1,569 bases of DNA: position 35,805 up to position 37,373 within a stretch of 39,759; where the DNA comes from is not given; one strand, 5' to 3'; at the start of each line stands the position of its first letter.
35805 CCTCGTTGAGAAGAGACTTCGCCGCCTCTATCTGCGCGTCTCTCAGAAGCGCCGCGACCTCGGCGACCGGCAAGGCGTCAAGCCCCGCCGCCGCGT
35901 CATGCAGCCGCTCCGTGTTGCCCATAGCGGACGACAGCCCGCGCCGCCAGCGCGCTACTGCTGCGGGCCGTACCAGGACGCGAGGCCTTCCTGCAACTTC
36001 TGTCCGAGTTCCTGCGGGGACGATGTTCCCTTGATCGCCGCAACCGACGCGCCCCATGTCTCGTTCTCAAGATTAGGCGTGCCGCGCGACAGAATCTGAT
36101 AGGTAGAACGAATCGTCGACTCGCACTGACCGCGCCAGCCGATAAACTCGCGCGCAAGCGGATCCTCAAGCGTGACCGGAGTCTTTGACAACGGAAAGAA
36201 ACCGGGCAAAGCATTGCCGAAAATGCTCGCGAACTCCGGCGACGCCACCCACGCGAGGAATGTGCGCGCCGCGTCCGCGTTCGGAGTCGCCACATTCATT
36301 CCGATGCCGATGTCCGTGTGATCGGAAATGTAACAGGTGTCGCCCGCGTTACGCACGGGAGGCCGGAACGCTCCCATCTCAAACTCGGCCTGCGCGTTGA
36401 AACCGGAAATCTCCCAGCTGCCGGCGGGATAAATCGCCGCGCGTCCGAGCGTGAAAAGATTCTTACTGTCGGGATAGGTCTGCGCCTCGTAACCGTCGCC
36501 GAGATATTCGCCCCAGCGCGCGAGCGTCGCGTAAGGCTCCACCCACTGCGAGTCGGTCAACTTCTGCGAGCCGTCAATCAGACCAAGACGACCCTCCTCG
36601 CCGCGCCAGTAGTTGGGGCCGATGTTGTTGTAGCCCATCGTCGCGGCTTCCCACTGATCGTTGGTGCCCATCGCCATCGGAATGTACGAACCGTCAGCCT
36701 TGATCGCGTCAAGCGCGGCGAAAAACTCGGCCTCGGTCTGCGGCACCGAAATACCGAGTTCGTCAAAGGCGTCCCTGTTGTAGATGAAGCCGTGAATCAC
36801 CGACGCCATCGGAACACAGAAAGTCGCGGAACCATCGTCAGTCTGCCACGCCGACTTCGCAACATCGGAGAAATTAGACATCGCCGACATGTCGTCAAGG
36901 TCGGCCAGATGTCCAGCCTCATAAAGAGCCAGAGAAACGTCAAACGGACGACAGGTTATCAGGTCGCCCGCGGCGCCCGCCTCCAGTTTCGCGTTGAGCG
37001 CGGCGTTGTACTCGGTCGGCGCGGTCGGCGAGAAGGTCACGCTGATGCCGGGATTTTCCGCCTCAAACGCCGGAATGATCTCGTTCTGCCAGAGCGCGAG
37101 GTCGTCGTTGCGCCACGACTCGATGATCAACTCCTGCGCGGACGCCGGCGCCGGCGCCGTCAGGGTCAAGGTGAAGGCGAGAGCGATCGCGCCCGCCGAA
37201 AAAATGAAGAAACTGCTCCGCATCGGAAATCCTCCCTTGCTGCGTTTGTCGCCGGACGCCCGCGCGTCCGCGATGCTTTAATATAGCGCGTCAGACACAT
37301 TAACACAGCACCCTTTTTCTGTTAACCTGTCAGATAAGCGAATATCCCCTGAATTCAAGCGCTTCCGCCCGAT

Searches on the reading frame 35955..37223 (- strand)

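Call 18: search_protein_families(library=pfam, proteins=[window:35955-37223:-], max_evalue=0.01)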
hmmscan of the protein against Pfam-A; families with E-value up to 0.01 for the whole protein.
window:35955-37223:- (422 aa): 3 families
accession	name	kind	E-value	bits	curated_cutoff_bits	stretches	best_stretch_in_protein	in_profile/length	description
PF01547.30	SBP_bac_1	-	2.4e-30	107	26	1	43-330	8-304/307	Bacterial extracellular solute-binding protein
PF13416.11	SBP_bac_8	-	3.3e-29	103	27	1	49-332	2-249/279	Bacterial extracellular solute-binding protein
PF13531.11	SBP_bac_11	-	0.0062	16.8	25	0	299-335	186-221/227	Bacterial extracellular solute-binding protein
